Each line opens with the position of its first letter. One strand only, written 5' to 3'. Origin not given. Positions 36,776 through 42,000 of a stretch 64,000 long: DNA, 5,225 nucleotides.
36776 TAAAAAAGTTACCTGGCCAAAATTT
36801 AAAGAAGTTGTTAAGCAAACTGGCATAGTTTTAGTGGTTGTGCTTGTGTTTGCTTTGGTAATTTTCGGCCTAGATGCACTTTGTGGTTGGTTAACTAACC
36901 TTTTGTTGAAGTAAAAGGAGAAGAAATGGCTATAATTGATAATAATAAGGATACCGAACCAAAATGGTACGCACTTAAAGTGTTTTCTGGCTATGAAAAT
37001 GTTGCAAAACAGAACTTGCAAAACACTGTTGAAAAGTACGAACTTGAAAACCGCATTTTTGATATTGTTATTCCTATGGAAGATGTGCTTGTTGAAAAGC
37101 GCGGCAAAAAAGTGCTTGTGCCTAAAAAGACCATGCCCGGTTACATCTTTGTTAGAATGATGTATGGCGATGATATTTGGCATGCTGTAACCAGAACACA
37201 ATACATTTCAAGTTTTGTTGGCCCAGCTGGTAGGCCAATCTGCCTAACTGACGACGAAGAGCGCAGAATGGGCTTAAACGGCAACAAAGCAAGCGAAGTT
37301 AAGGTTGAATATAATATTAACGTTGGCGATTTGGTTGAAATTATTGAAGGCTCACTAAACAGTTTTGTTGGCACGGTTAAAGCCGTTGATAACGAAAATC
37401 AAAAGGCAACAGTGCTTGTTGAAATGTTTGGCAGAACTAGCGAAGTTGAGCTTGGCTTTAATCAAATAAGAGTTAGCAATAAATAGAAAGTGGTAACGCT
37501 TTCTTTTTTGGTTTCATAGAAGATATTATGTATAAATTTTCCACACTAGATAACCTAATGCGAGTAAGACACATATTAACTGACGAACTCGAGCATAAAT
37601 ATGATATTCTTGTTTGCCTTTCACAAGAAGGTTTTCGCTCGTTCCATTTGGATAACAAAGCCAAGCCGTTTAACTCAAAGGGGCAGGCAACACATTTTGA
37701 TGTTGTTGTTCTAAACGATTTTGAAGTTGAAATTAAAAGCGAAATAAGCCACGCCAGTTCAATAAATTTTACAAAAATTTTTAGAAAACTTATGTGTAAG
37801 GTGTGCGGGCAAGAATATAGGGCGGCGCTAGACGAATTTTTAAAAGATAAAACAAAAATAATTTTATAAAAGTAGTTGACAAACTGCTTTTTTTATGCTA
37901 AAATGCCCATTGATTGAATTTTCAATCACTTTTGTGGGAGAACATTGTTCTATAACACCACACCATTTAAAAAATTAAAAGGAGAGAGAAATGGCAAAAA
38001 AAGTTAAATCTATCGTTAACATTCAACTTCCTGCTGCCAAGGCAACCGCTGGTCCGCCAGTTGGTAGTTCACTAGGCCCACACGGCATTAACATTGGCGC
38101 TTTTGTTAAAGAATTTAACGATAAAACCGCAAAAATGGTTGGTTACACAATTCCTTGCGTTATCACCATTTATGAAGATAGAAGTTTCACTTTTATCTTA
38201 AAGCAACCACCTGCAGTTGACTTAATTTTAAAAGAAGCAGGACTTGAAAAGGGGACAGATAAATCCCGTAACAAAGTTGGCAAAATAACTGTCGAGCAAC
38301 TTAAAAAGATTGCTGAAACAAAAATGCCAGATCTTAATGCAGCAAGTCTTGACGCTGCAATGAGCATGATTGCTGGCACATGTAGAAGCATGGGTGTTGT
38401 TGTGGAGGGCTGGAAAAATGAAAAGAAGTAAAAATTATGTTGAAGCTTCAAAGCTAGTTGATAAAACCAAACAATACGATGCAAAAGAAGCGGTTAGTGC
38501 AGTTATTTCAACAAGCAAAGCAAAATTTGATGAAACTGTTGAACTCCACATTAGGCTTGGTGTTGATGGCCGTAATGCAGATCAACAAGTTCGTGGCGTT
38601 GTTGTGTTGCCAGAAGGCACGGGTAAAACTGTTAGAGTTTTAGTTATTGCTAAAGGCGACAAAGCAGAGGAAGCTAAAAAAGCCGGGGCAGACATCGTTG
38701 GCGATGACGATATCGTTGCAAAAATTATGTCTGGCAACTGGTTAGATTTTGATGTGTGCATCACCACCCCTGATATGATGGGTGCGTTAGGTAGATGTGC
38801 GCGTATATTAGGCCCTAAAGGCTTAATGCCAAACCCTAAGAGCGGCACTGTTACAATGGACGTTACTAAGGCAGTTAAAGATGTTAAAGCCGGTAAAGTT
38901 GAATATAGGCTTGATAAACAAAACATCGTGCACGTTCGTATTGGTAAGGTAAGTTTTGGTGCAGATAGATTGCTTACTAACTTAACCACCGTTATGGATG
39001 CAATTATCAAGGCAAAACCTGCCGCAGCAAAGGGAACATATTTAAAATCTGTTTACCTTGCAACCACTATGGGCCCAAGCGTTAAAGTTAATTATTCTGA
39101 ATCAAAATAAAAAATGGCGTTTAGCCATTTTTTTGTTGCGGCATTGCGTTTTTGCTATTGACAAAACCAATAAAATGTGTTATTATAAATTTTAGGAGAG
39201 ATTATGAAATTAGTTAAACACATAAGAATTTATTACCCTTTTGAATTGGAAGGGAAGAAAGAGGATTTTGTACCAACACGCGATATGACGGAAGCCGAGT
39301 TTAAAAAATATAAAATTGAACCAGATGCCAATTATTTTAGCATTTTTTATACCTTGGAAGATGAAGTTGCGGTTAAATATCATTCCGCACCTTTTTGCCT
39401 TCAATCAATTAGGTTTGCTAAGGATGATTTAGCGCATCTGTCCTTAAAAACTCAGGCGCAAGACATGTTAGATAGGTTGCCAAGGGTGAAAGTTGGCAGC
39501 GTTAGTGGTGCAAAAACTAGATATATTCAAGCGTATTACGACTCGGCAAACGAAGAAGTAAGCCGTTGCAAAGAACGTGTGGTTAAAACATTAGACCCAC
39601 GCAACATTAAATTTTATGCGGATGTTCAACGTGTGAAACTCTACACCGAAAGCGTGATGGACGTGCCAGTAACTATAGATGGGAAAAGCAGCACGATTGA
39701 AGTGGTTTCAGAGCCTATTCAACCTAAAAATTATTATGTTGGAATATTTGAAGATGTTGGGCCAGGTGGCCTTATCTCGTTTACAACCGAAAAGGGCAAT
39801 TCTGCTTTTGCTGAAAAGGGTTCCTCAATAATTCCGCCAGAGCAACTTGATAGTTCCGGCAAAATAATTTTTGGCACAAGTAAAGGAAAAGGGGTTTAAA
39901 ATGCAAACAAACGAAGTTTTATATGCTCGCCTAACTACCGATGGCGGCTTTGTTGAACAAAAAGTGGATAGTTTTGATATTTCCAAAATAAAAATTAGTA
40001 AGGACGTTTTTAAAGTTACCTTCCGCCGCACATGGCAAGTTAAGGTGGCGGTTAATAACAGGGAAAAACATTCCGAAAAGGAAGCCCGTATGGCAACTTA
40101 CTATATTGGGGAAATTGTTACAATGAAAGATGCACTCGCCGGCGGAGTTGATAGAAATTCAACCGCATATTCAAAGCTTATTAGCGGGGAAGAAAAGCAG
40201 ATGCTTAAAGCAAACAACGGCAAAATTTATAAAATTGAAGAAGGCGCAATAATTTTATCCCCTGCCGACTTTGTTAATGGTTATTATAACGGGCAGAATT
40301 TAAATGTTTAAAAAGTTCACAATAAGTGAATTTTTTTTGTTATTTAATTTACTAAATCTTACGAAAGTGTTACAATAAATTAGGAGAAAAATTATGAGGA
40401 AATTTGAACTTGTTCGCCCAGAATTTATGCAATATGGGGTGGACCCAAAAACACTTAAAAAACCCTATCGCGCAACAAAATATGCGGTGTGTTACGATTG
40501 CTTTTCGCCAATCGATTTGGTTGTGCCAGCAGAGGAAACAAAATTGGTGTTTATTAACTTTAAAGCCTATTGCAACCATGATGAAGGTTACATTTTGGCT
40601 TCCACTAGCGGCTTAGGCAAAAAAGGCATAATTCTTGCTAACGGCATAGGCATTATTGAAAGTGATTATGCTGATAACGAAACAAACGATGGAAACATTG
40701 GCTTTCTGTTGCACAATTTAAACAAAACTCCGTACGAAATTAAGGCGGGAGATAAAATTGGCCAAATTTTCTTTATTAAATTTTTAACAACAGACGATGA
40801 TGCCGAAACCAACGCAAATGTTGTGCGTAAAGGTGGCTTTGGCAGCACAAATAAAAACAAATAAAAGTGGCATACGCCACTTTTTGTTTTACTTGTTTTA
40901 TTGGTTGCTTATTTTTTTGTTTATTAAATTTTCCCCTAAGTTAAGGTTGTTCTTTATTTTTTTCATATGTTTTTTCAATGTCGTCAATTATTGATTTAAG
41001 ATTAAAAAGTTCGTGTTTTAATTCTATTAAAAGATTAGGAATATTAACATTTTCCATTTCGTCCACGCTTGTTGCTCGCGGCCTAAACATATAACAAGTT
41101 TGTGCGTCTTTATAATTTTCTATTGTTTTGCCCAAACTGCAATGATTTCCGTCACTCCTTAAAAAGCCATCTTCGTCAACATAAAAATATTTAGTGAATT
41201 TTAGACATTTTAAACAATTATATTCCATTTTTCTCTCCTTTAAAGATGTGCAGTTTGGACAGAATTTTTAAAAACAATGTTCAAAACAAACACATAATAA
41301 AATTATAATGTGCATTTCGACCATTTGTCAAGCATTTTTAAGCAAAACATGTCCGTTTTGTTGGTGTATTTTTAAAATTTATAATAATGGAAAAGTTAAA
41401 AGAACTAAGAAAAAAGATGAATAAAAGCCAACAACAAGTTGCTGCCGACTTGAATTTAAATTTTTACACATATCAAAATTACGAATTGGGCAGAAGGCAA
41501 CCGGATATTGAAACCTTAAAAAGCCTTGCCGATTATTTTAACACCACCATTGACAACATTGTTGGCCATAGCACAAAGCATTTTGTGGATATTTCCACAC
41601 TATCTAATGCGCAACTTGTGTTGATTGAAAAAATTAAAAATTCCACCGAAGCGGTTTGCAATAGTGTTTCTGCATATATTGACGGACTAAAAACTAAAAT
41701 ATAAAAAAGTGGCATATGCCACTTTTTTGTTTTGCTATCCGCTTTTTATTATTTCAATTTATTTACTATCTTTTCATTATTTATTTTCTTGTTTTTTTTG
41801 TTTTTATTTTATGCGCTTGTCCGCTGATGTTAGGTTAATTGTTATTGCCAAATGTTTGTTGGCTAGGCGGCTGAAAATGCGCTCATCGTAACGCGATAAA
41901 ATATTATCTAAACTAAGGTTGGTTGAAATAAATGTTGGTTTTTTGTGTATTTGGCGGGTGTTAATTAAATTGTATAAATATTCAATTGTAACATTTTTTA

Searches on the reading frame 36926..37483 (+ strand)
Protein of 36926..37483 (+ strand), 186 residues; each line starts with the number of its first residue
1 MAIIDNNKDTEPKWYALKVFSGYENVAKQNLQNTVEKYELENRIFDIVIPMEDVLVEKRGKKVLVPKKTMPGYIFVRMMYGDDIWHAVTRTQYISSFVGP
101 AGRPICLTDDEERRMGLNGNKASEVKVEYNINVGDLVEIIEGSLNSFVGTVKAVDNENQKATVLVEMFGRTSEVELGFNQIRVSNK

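Call 18: search_protein_families(library=pfam, proteins=[window:36926-37483:+], max_evalue=0.001)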
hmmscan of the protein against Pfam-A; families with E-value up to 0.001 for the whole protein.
window:36926-37483:+ (186 aa): 3 families
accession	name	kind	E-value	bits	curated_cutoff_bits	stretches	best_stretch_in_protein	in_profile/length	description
PF02357.24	NusG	-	1.4e-22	80.5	22.2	1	13-115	2-92/93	Transcription termination factor nusG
PF23284.2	KOW2_Spt5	-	0.00041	20.6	28.9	1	134-180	2-46/50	Transcription elongation factor SPT5, second KOW domain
PF00467.35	KOW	-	0.00061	20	22.3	0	133-166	1-32/32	KOW motif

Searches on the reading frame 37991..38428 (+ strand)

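Call 18: search_protein_families(library=pfam, proteins=[window:37991-38428:+], max_evalue=0.001)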
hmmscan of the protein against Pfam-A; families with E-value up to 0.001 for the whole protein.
window:37991-38428:+ (146 aa): 2 families
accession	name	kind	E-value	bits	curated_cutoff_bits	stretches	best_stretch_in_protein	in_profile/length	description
PF00298.24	Ribosomal_L11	-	3.1e-26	92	21.4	1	71-138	1-69/69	Ribosomal protein L11, RNA binding domain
PF03946.19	Ribosomal_L11_N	-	1.7e-24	85.8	32.9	1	9-66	1-58/58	Ribosomal protein L11, N-terminal domain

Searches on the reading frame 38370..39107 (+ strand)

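Call 18: search_protein_families(library=pfam, proteins=[window:38370-39107:+], max_evalue=0.001)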
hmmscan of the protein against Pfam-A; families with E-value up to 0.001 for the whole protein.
window:38370-39107:+ (246 aa): 1 family
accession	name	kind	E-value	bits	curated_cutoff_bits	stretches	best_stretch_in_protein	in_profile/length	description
PF00687.26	Ribosomal_L1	-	2.9e-70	236.3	32.2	1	46-236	2-198/198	Ribosomal protein L1p/L10e family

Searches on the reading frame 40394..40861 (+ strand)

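Call 18: search_protein_families(library=pfam, proteins=[window:40394-40861:+], max_evalue=0.001)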
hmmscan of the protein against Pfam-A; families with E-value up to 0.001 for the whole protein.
window:40394-40861:+ (156 aa): 1 family
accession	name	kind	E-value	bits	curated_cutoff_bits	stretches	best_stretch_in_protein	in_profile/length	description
PF00692.24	dUTPase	-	5.9e-15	55.6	22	1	23-152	5-128/129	dUTPase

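Call 66: search_protein_families(library=phrogs, proteins=[window:40394-40861:+], max_evalue=0.001)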
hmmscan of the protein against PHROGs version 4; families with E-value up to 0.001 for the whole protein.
window:40394-40861:+ (156 aa): 1 family
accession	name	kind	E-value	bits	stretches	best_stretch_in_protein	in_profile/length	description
phrog_135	-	DNA, RNA and nucleotide metabolism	8e-32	112.3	1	21-155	156-292/463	dUTPase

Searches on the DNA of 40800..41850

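Call 106: search_rna_families(source=window, start=40800, end=41850, threshold=evalue, max_evalue=1)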
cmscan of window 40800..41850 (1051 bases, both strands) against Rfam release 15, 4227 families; matches with E-value up to 1: 5.
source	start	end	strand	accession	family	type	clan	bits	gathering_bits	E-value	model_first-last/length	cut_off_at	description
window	41652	41736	+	RF02029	sraA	Gene; sRNA;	-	24.8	56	0.29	1-95/95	no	sraA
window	41627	41729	+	RF02747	FtrA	Gene; sRNA;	-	23.4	134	0.93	1-111/111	no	Francisella sRNA A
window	41706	41746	+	RF01803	GABA3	Cis-reg;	-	21.9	57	0.043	1-54/54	no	Editing element of GABA-3 exon 9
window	41664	41728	+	RF02057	STnc40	Gene; sRNA;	-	21.9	45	0.46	1-70/70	no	Salmonella enterica sRNA STnc40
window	41638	41772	-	RF01478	rli47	Gene; sRNA;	-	12.5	200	0.91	1-508/508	no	Listeria sRNA rli47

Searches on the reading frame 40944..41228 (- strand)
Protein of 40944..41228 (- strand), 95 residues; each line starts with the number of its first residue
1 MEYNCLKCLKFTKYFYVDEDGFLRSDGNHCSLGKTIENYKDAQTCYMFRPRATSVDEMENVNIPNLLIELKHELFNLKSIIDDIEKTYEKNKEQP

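Call 7: search_protein_families(library=pfam, proteins=[window:40944-41228:-], max_evalue=1)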
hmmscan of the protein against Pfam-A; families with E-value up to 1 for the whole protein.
window:40944-41228:- (95 aa): 1 family
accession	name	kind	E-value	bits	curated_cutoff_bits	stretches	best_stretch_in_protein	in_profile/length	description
PF24033.1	DUF7342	-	0.065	13.7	31.6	1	38-91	50-103/150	Family of unknown function (DUF7342)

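Call 8: search_protein_families(library=phrogs, proteins=[window:40944-41228:-], max_evalue=1)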
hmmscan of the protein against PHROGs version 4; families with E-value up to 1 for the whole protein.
window:40944-41228:- (95 aa): 3 families
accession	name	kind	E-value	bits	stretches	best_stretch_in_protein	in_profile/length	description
phrog_29382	-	unknown function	0.087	13.8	1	78-92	9-23/72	-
phrog_16717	-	unknown function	0.12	13.6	1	36-92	54-104/104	-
phrog_3146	-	unknown function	0.22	12.7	1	50-88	6-44/73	-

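Call 9: search_protein_families(library=ncbifam, proteins=[window:40944-41228:-], max_evalue=1)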
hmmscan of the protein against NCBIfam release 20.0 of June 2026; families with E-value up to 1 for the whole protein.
window:40944-41228:- (95 aa): 1 family
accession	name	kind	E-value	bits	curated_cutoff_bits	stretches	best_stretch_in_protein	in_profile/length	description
TIGR00012.1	L29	equivalog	0.17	11.9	22.6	1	57-78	4-25/56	50S ribosomal protein L29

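Call 12: find_homologous_proteins(query=window:40944-41228:-, max_evalue=0.01)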
Query window:40944-41228:- (95 aa): 2 proteins with E <= 0.01 among 3 candidates.
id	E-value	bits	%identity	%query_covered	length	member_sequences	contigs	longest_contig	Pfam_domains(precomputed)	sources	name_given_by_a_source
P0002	5.9e-59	214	100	100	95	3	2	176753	-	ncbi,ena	-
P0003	1.3e-45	171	83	98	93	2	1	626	-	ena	-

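Call 38: find_related_loci(query=A6, collection=genome_contigs, flank=6000)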
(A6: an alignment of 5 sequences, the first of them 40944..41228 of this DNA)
Query A6 (95 aa) in genome_contigs; peptide patterns used: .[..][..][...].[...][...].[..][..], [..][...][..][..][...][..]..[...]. (x = any residue, [..] = any of these).
10 stretches matched a pattern; 1 encode a relative of the query (tblastn E <= 1e-3); 1 distinct loci.
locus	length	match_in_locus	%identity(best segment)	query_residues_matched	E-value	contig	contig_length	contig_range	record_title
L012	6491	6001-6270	51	1-90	3e-31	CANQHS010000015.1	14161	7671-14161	MAG: uncultured Clostridia bacterium isolate Lapin-027__bin86 genome assembly, contig: Lapin-027__NODE_4108_length_14161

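Call 39: find_related_loci(query=A6, collection=metagenome_contigs, flank=6000)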
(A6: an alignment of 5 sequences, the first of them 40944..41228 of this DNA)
Query A6 (95 aa) in metagenome_contigs; peptide patterns used: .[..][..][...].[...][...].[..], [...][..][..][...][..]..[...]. (x = any residue, [..] = any of these).
198 stretches matched a pattern, but none encodes a relative of the query by tblastn (E <= 1e-3).

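Call 40: find_related_loci(query=A6, collection=viral_contigs, flank=6000)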
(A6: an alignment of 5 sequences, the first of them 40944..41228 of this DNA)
Query A6 (95 aa) in viral_contigs; peptide patterns used: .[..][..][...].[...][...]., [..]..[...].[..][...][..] (x = any residue, [..] = any of these).
75 stretches matched a pattern, but none encodes a relative of the query by tblastn (E <= 1e-3).
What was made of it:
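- Tried and rejected: Pattern scans of JGI metagenomes and IMG/VR with the Cys4 profile found no relatives (calls 39, 40).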

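Call 47: search_protein_families(library=padloc, proteins=[window:40944-41228:-], max_evalue=1)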
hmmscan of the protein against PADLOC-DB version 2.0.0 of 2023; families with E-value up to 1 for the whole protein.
window:40944-41228:- (95 aa): 0 families

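Call 53: search_dna_similar(query=window:40944-41228:-, collection=phages, mode=protein, max_evalue=1, max_rows=10)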
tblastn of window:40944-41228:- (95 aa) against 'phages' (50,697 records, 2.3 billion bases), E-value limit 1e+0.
No match.
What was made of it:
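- On Phage TF-smORF module: There are no relatives in the phage collections (calls 40, 53).
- Cys4 has no relative in 50,697 phage records or in IMG/VR (calls 53, 40).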

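Call 54: search_dna_similar(query=window:40944-41228:-, collection=plasmids, mode=protein, max_evalue=1, max_rows=10)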
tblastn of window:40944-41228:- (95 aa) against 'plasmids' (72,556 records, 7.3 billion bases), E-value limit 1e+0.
No match.
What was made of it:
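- The module is absent from the plasmid and phage collections (calls 53, 54, 40).
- Tried and rejected: tblastn against the phage and plasmid collections found no match (calls 53, 54).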

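Call 61: predict_structure(alignment_id=A9)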
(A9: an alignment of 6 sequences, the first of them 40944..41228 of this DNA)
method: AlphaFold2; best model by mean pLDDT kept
length: 95 residues; sequences in the alignment: 6
mean_pLDDT: 67.7   pTM: 0.37
mean pLDDT of the five models: 67.7, 66.3, 65.1, 64.3, 62.4
residues with pLDDT >= 90: 17; 70-90: 20; 50-70: 46; < 50: 12
segments of 3 or more residues with pLDDT < 50: 1-7
pLDDT, mean of each block of 10 residues (from residue 1): 45 73 69 61 55 50 72 92 93 67
secondary structure, 60 per line:
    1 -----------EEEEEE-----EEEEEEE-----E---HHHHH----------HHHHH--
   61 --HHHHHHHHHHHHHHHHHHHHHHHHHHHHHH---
elements in order: E12-17 E23-29 H39-43 H54-58 H63-92

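Call 68: find_encoding_contigs(protein=P0003, flank=5000, max_places=5)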
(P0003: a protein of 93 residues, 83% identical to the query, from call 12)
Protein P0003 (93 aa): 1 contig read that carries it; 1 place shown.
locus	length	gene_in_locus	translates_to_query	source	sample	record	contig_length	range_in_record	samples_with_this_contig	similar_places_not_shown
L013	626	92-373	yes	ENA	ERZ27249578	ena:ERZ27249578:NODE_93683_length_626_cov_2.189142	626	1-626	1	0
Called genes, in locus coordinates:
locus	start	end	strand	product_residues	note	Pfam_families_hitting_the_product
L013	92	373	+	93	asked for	-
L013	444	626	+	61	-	?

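Call 69: find_encoding_contigs(protein=P0002, flank=10000, max_places=5)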
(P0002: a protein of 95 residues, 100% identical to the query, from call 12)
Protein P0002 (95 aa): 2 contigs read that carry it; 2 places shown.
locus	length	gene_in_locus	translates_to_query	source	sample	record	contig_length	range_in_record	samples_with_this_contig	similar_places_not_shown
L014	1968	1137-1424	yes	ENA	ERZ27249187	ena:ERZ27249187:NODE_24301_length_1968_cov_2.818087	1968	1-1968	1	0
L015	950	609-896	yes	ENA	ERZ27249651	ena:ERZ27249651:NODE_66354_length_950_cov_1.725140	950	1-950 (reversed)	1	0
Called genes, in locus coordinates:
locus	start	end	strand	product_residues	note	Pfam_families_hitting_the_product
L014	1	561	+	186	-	?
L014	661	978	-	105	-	PF01381:HTH_3, PF12844:HTH_19, PF13560:HTH_31 (weak)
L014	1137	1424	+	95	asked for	-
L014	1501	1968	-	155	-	?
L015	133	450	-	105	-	PF01381:HTH_3, PF12844:HTH_19, PF13560:HTH_31 (weak)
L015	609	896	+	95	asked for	-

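Call 92: fold_search(model_id=the predicted structure, library=viral)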
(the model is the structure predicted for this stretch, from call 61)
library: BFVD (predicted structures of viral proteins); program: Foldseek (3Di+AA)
matches with E <= 10: 648; with E <= 0.001: 0
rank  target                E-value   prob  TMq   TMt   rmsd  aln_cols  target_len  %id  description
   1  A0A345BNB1            4.0e-01  0.12  0.18  0.16  11.6        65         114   17  (no name in the UniProt tables at hand)
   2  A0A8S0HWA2            4.5e-01  0.33  0.29  0.15  14.2        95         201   12  (no name in the UniProt tables at hand)
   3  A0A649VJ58            4.8e-01  0.18  0.20  0.28  14.3        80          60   16  (no name in the UniProt tables at hand)
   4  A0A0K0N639            5.9e-01  0.11  0.18  0.12  13.5        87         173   14  DNA-binding phage zinc finger domain-containing protein [Tsukamurella phage TIN4]
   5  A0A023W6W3            6.7e-01  0.15  0.20  0.18  10.9        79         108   18  Putative split hinge connector of long tail fiber, distal connector [Serratia phage PS2]
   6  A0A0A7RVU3            7.2e-01  0.38  0.36  0.17   9.0        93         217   20  (no name in the UniProt tables at hand)
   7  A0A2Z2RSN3            7.2e-01  0.12  0.21  0.20  22.9        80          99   10  Structural protein 5 [Lactococcus phage 62403]
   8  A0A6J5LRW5            7.7e-01  0.51  0.37  0.37  14.0        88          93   10  Uncharacterized protein [uncultured Caudovirales phage]
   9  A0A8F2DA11            7.7e-01  0.20  0.31  0.17  15.6       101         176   15  Helix-turn-helix DNA-binding domain protein [Gordonia phage VanLee]
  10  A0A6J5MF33            8.2e-01  0.14  0.23  0.17  14.2        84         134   11  Uncharacterized protein [uncultured Caudovirales phage]
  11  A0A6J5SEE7            8.8e-01  0.20  0.24  0.17  15.4        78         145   13  Uncharacterized protein [uncultured Caudovirales phage]
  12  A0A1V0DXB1            8.8e-01  0.14  0.25  0.19  12.5        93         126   13  Uncharacterized protein [Yersinia phage fHe-Yen9-01]
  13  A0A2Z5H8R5            1.0e+00  0.16  0.19  0.17   7.1        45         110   16  Uncharacterized protein [Pseudomonas phage phCDa]
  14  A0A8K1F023            1.1e+00  0.10  0.21  0.09  10.5        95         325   18  (no name in the UniProt tables at hand)
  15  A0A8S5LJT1            1.1e+00  0.25  0.32  0.22  17.0        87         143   21  Uncharacterized protein [Siphoviridae sp. ctXPh6]
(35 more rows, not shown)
